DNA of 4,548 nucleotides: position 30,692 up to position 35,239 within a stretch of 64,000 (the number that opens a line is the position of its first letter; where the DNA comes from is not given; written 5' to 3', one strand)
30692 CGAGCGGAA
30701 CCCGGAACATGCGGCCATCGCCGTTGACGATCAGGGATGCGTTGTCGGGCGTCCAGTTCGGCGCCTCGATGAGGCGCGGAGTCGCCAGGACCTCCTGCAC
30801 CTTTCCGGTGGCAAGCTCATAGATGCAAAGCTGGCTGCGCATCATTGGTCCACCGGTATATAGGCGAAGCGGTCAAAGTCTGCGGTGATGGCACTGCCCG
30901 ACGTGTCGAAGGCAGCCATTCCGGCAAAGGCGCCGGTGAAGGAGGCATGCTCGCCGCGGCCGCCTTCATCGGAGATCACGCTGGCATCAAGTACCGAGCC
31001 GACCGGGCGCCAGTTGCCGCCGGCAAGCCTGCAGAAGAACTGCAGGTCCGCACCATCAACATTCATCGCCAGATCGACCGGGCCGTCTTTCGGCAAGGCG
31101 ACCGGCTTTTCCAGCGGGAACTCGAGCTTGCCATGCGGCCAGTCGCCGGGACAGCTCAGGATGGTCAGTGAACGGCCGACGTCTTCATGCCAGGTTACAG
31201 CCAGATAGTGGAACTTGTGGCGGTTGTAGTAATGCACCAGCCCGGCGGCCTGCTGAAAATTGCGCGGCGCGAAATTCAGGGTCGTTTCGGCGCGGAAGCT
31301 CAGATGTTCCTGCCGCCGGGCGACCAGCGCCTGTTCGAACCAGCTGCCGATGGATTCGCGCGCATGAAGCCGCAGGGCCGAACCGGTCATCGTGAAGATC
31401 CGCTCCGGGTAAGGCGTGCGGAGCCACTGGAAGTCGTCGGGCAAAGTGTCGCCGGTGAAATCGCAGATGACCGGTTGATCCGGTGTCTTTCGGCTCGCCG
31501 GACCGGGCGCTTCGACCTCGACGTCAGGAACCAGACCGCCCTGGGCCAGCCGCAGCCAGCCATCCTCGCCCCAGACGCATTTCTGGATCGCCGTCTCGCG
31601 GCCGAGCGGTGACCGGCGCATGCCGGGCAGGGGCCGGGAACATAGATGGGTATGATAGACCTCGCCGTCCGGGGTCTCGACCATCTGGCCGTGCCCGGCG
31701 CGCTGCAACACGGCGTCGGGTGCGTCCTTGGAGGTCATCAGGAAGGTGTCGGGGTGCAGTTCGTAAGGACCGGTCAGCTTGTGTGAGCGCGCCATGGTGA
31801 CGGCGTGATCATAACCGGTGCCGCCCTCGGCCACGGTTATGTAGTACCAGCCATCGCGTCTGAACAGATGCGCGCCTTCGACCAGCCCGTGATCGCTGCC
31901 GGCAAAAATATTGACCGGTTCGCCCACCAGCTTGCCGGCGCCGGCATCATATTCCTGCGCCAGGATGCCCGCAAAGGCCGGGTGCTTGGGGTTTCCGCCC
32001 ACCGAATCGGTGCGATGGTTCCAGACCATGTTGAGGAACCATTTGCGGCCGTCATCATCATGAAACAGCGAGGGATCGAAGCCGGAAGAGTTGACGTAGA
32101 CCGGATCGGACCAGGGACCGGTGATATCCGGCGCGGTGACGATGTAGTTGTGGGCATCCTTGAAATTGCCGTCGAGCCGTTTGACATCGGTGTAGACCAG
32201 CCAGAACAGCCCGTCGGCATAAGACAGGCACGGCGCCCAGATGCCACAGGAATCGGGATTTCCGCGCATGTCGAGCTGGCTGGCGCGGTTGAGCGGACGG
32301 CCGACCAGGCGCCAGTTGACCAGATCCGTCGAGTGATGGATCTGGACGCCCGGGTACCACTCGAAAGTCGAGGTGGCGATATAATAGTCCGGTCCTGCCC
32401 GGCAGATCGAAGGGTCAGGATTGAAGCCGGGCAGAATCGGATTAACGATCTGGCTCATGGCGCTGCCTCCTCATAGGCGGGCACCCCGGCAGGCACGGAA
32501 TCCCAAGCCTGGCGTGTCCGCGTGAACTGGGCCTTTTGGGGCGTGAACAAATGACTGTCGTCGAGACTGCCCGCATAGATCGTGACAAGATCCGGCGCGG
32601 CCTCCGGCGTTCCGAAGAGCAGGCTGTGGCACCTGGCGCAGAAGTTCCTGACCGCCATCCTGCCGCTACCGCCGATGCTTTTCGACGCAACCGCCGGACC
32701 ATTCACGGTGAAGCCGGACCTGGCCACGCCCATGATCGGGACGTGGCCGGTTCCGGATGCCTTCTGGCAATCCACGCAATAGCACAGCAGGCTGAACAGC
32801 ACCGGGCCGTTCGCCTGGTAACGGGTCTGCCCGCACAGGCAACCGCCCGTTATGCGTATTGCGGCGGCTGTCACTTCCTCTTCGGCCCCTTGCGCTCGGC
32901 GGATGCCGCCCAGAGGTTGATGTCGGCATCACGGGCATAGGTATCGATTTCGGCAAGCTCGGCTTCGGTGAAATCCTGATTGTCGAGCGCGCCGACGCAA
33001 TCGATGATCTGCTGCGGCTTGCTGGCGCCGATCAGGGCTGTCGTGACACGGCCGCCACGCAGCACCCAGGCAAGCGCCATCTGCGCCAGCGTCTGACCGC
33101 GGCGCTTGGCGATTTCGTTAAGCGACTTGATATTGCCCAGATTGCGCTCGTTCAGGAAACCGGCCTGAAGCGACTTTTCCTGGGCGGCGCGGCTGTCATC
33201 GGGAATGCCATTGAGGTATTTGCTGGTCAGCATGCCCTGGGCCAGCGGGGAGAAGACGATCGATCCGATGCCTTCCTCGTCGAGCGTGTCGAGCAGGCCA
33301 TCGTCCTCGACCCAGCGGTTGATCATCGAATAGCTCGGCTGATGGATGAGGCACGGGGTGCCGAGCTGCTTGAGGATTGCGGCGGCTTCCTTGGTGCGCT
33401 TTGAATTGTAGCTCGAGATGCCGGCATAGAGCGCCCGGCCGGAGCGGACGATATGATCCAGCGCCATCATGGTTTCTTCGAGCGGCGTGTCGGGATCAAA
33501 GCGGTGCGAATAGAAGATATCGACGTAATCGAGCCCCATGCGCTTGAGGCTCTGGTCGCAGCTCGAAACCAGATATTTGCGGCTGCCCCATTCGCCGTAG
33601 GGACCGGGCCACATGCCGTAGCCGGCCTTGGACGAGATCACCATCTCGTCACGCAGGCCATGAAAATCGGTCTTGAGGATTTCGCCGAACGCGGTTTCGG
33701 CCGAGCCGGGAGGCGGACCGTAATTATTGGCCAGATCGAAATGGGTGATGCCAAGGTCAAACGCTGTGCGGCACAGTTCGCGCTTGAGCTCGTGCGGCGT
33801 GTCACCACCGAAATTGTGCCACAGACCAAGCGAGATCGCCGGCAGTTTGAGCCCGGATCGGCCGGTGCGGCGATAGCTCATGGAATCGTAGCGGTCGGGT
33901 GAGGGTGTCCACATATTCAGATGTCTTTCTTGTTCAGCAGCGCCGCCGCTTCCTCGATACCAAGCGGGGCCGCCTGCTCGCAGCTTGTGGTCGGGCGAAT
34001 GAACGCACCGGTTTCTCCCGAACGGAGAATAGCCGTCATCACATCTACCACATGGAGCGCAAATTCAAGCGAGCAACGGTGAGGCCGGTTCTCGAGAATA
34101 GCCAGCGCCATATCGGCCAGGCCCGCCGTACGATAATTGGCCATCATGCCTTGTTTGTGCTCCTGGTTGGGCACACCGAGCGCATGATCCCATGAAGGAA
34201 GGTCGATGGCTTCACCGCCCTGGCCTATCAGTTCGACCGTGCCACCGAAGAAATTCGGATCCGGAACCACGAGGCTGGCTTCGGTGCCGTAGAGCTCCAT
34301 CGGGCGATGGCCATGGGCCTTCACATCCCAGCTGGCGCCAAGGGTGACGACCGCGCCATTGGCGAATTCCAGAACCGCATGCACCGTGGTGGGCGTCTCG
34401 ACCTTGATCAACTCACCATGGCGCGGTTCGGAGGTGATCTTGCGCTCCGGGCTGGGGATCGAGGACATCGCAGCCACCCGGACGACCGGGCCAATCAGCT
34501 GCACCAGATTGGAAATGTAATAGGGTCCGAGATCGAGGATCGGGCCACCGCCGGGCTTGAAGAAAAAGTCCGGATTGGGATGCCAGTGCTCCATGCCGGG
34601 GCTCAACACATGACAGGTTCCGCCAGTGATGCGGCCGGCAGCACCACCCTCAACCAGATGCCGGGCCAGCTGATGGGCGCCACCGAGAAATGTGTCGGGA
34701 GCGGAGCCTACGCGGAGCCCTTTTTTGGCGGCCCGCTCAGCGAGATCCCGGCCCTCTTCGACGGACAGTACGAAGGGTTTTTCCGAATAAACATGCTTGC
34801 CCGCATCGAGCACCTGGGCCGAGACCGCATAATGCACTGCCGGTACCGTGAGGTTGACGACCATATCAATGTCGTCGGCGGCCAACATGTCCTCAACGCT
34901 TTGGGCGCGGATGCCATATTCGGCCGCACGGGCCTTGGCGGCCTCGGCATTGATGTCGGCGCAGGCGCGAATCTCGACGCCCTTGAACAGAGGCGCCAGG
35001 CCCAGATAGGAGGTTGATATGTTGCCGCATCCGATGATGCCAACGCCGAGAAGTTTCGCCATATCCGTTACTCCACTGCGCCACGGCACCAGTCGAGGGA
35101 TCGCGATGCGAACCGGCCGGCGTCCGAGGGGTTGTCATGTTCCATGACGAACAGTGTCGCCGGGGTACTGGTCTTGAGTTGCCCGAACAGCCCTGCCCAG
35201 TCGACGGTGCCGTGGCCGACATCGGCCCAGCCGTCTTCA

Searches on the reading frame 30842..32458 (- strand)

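Call 58: search_protein_families(library=pfam, proteins=[window:30842-32458:-], max_evalue=0.01)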
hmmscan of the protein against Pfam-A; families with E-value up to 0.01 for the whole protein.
window:30842-32458:- (538 aa): 2 families
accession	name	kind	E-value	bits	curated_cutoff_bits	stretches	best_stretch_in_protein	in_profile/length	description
PF04616.20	Glyco_hydro_43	-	1.5e-96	323.6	32.2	1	5-302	2-288/288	Glycosyl hydrolases family 43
PF17851.8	GH43_C2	-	1.3e-50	172.4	22.7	1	333-533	3-202/203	Beta xylosidase C-terminal Concanavalin A-like domain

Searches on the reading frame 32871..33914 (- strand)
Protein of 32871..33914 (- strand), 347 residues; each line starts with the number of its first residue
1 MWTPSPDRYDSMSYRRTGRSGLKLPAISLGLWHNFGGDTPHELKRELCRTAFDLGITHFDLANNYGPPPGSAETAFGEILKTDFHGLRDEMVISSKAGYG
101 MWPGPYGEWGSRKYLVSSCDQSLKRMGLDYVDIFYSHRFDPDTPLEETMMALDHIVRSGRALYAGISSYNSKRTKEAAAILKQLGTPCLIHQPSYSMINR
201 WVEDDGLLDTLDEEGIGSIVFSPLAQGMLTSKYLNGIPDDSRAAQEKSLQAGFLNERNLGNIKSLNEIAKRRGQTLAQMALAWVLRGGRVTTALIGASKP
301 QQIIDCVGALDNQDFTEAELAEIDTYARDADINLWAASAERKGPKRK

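Call 58: search_protein_families(library=pfam, proteins=[window:32871-33914:-], max_evalue=0.01)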
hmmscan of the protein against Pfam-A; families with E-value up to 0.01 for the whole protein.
window:32871-33914:- (347 aa): 1 family
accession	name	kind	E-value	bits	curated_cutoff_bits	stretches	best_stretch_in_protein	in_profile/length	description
PF00248.27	Aldo_ket_red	-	4.8e-70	236.4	24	1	27-325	2-288/291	Aldo/keto reductase family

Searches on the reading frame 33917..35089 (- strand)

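Call 58: search_protein_families(library=pfam, proteins=[window:33917-35089:-], max_evalue=0.01)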
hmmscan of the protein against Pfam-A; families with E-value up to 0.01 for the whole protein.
window:33917-35089:- (390 aa): 6 families
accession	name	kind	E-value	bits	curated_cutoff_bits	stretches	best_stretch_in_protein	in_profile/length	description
PF22725.1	GFO_IDH_MocA_C3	-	3.4e-22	79.2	27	1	139-273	1-123/124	GFO/IDH/MocA C-terminal domain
PF01408.29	GFO_IDH_MocA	-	3.2e-20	73.5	24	1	15-128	2-117/120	Oxidoreductase family, NAD-binding Rossmann fold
PF02894.22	GFO_IDH_MocA_C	-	1.9e-10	41.4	22.9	1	178-361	37-213/218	Oxidoreductase family, C-terminal alpha/beta domain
PF03807.23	F420_oxidored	-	0.00045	21.2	21.6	1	16-93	2-79/94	NADP oxidoreductase coenzyme F420-dependent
PF03447.22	NAD_binding_3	-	0.0045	18.1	24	1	20-126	1-112/116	Homoserine dehydrogenase, NAD binding domain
PF03435.24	Sacchrp_dh_NADP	-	0.0083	16.9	25.1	0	16-124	1-125/129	Saccharopine dehydrogenase NADP binding domain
